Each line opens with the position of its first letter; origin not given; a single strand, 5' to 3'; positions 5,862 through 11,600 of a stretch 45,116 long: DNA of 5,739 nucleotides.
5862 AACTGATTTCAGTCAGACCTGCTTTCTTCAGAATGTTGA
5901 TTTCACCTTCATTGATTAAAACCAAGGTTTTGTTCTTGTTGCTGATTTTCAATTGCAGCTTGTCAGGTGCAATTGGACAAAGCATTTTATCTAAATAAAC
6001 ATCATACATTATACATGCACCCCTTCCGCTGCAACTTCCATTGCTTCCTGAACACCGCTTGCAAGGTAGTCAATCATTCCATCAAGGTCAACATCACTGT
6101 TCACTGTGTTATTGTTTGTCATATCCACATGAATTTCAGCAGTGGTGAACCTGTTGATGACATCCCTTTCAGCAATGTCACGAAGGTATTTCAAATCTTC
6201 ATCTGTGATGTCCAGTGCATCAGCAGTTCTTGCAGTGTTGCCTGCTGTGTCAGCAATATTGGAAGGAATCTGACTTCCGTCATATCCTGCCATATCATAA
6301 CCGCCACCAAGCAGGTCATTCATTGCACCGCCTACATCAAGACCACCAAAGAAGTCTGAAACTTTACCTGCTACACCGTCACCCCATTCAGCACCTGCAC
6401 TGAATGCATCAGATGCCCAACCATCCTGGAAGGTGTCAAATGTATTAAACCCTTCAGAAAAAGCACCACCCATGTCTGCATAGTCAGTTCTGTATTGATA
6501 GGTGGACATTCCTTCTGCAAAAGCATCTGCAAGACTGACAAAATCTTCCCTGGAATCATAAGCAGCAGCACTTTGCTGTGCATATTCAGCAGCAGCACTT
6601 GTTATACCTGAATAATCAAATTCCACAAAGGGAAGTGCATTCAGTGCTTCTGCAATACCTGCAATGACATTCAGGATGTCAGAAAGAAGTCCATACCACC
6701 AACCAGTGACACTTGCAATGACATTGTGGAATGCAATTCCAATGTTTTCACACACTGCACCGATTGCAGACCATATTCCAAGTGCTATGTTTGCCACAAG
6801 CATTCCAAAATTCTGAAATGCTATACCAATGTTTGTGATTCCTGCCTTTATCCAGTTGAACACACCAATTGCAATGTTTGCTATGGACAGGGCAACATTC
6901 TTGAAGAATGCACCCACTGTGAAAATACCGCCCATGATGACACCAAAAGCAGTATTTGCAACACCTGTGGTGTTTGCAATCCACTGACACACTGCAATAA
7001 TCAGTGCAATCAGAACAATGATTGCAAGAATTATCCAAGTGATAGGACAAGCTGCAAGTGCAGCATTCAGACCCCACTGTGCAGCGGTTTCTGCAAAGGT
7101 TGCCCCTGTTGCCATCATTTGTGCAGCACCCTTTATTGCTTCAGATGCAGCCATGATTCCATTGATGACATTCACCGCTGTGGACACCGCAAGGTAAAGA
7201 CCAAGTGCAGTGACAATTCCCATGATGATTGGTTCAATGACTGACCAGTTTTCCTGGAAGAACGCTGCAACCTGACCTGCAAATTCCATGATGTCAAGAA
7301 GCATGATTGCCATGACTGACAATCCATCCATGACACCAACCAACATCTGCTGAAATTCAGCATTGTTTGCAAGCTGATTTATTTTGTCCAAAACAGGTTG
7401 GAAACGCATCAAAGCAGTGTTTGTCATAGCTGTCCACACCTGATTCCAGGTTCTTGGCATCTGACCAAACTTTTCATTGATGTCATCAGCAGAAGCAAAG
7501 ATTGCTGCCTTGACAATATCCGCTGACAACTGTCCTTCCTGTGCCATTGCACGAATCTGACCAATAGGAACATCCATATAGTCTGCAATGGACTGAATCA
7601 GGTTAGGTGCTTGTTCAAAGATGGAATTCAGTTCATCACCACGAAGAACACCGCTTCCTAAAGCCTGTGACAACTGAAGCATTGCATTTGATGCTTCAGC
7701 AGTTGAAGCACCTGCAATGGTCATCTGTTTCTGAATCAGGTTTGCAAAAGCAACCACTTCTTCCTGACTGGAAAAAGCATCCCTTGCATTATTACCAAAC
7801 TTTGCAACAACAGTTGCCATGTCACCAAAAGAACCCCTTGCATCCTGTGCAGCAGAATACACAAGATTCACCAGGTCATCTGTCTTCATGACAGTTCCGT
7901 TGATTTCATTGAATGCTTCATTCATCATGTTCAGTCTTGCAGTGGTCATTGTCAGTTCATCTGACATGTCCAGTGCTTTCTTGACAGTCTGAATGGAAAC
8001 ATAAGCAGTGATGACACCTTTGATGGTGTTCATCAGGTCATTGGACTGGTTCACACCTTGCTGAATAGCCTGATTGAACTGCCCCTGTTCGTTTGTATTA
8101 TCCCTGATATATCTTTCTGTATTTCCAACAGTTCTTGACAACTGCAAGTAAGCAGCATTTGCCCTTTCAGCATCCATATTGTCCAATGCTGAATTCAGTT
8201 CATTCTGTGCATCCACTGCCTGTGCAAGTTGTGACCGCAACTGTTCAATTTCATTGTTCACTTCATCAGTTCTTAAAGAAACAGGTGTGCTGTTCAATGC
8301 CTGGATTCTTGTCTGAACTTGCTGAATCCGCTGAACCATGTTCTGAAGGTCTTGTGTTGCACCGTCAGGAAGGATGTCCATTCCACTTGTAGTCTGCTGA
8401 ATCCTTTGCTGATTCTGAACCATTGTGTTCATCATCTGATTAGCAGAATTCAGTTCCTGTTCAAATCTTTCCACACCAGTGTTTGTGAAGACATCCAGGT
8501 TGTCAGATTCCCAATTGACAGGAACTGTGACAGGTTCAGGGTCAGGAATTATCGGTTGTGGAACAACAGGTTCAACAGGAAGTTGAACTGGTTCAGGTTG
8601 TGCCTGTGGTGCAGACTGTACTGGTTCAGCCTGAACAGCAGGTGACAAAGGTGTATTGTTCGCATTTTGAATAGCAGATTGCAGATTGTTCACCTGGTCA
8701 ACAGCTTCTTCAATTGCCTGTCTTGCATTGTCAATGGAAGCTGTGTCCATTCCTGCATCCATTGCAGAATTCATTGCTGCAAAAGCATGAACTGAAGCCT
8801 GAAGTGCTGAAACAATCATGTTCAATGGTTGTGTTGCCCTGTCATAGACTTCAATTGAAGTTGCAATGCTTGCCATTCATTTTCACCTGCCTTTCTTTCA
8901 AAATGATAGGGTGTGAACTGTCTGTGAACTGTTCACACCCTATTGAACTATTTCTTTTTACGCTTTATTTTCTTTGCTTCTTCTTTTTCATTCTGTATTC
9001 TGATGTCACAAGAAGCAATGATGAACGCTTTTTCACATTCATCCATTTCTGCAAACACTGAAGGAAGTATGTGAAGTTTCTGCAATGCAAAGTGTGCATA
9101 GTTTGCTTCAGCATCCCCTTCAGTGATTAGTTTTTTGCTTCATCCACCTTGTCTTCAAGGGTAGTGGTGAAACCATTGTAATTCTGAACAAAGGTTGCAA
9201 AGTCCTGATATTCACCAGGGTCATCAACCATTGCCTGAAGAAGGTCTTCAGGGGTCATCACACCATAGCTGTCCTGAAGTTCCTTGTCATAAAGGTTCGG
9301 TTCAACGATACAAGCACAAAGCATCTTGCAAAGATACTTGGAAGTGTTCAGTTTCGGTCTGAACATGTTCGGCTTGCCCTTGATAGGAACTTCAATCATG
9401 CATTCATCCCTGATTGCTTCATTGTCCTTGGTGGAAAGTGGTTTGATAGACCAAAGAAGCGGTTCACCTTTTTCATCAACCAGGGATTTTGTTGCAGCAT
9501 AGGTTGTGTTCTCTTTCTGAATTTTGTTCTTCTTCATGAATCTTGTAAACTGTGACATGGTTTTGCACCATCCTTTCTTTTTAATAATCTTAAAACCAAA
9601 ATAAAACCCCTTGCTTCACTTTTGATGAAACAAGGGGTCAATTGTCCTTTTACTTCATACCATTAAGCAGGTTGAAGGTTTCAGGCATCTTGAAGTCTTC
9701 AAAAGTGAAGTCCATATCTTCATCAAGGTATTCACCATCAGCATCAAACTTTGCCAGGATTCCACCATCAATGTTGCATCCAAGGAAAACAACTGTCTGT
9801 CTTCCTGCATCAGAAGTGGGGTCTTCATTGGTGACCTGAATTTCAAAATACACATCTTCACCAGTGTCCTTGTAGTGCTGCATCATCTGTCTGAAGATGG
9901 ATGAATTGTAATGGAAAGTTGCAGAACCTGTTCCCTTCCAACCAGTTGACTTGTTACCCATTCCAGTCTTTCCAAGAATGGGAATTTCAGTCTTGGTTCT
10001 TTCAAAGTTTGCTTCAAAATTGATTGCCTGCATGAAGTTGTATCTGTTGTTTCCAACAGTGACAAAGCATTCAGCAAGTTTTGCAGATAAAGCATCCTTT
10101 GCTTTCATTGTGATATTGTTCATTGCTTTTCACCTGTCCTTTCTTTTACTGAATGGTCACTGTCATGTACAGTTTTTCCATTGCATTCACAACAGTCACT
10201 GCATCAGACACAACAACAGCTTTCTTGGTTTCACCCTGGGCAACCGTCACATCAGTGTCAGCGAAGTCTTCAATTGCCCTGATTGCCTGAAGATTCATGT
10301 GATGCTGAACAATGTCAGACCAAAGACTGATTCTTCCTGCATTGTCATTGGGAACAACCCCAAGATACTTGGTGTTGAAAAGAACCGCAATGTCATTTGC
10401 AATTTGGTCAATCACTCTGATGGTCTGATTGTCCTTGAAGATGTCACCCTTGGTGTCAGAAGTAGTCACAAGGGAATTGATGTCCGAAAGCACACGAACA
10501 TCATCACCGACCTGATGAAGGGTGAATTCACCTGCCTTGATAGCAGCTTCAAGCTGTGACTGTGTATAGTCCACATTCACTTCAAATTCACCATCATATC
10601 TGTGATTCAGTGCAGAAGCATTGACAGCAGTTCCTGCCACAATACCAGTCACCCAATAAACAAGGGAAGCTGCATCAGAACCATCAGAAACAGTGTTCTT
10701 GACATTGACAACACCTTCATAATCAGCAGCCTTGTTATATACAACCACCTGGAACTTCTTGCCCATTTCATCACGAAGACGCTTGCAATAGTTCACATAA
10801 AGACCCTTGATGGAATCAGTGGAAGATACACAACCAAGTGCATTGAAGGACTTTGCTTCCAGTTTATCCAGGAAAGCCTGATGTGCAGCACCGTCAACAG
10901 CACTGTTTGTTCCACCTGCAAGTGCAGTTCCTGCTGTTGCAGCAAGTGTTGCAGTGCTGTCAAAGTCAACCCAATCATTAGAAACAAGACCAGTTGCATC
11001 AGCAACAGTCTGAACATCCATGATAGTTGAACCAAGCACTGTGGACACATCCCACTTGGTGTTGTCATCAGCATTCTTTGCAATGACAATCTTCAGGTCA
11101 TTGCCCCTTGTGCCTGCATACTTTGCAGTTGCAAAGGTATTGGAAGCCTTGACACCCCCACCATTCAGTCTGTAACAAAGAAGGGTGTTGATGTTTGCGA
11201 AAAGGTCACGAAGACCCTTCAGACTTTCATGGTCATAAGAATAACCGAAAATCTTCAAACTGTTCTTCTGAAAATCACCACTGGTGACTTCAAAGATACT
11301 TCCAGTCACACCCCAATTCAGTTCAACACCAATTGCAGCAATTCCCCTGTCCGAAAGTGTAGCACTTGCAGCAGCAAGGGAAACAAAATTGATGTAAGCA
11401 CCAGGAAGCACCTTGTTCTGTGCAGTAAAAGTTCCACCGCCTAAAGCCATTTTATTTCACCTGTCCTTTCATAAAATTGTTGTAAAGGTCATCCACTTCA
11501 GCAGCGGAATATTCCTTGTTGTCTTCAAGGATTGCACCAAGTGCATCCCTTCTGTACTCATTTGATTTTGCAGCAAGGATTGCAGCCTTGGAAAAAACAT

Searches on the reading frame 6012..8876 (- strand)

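Call 87: search_protein_families(library=pfam, proteins=[window:6012-8876:-], max_evalue=0.001)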
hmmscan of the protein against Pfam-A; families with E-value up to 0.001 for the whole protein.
window:6012-8876:- (955 aa): 1 family
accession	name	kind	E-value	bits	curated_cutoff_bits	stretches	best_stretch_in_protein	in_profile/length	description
PF20155.4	TMP_3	-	9.1e-43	146.6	41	1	300-489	2-184/192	Tape measure protein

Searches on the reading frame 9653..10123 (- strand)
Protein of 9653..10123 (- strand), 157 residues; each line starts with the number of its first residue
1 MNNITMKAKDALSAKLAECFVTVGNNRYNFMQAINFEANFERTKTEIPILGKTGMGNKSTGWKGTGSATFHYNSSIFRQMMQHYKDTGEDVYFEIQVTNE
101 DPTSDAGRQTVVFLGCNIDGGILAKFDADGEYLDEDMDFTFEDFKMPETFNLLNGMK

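Call 87: search_protein_families(library=pfam, proteins=[window:9653-10123:-], max_evalue=0.001)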
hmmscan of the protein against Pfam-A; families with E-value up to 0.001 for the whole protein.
window:9653-10123:- (157 aa): 1 family
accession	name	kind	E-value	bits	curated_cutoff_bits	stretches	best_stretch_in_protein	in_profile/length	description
PF09393.16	DUF2001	-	4.3e-55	186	27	1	5-148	2-139/139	Phage tail tube protein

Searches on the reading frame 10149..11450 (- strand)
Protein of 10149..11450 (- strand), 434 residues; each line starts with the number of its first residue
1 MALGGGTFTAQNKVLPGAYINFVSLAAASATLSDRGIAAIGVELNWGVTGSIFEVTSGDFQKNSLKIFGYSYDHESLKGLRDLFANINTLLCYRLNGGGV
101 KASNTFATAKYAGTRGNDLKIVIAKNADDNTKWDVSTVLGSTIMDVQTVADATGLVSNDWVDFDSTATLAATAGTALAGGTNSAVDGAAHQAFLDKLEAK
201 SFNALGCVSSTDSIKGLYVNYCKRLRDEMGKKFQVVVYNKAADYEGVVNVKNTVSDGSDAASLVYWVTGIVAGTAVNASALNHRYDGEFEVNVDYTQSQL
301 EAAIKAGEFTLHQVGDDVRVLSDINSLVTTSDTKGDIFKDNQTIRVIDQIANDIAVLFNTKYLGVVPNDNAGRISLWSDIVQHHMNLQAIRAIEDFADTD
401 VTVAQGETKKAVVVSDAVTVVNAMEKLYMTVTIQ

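Call 87: search_protein_families(library=pfam, proteins=[window:10149-11450:-], max_evalue=0.001)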
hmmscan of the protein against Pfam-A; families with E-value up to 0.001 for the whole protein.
window:10149-11450:- (434 aa): 4 families
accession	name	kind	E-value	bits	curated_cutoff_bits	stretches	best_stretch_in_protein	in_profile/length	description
PF04984.19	Phage_sheath_1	-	2.6e-30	105.9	31.4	1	185-326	3-168/168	Phage tail sheath protein subtilisin-like domain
PF17482.7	Phage_sheath_1C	-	2.2e-27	95.5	26.9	1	334-433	2-103/104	Phage tail sheath C-terminal domain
PF17481.7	Phage_sheath_domII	-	1.1e-15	58.2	31.4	1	101-182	5-98/98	Phage tail sheath protein beta-sandwich domain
PF22671.1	Gp18_domIII_N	-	1.1e-11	45.3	27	1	35-95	1-58/58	Tail sheath protein Gp18 domain III N-terminal region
